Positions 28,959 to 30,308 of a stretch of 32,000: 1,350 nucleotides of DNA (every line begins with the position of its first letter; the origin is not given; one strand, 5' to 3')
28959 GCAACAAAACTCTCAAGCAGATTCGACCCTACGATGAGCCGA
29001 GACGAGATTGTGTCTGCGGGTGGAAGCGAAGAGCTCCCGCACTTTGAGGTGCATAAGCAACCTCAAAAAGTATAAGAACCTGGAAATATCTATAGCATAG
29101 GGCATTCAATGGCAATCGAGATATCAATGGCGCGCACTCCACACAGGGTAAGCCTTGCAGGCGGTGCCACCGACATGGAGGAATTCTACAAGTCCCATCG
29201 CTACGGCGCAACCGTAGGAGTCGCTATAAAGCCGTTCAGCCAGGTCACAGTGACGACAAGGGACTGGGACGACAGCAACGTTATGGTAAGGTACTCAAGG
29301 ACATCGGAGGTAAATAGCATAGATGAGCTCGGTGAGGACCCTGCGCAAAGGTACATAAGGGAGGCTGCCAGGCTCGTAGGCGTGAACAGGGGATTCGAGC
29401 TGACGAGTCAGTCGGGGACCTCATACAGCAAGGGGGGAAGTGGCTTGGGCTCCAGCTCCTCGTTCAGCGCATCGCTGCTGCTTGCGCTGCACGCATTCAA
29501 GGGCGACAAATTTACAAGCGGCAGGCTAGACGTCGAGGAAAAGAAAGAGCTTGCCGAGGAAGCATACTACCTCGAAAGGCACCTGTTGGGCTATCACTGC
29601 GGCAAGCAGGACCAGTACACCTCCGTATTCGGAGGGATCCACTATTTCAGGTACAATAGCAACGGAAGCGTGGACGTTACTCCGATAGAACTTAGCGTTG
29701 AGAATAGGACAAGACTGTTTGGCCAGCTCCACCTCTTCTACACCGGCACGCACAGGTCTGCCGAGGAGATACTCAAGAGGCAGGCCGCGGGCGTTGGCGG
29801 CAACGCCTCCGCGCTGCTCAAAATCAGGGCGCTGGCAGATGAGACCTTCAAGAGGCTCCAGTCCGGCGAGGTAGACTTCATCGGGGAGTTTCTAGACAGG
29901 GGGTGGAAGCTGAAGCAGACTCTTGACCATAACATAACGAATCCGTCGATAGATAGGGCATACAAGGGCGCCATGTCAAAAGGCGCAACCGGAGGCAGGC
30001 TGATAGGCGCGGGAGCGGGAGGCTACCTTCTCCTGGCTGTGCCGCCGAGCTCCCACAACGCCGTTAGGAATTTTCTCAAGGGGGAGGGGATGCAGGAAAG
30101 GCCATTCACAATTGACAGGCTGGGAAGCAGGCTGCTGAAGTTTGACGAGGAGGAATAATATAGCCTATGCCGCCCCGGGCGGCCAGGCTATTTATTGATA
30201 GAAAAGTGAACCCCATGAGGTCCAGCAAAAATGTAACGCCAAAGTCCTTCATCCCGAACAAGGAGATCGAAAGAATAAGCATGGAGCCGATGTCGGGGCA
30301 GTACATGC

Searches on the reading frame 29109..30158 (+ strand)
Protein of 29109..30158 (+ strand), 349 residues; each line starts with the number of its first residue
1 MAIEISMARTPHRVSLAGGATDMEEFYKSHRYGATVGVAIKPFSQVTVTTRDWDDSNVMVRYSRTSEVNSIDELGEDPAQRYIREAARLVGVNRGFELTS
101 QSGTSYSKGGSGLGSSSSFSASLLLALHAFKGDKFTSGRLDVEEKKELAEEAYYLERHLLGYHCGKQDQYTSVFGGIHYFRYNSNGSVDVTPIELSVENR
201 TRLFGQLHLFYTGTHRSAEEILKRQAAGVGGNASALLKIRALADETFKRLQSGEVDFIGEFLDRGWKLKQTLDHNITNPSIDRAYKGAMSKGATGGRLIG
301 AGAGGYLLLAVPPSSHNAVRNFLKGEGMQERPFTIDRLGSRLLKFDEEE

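Call 13: search_protein_families(library=pfam, proteins=[window:29109-30158:+], max_evalue=0.001)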
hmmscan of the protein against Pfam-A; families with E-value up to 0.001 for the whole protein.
window:29109-30158:+ (349 aa): 2 families
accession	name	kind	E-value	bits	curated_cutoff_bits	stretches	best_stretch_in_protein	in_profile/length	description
PF00288.32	GHMP_kinases_N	-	1.2e-10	41.9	22.3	1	83-176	3-87/87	GHMP kinases N terminal domain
PF08544.19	GHMP_kinases_C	-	6.9e-05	23.6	21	1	259-323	14-79/85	GHMP kinases C terminal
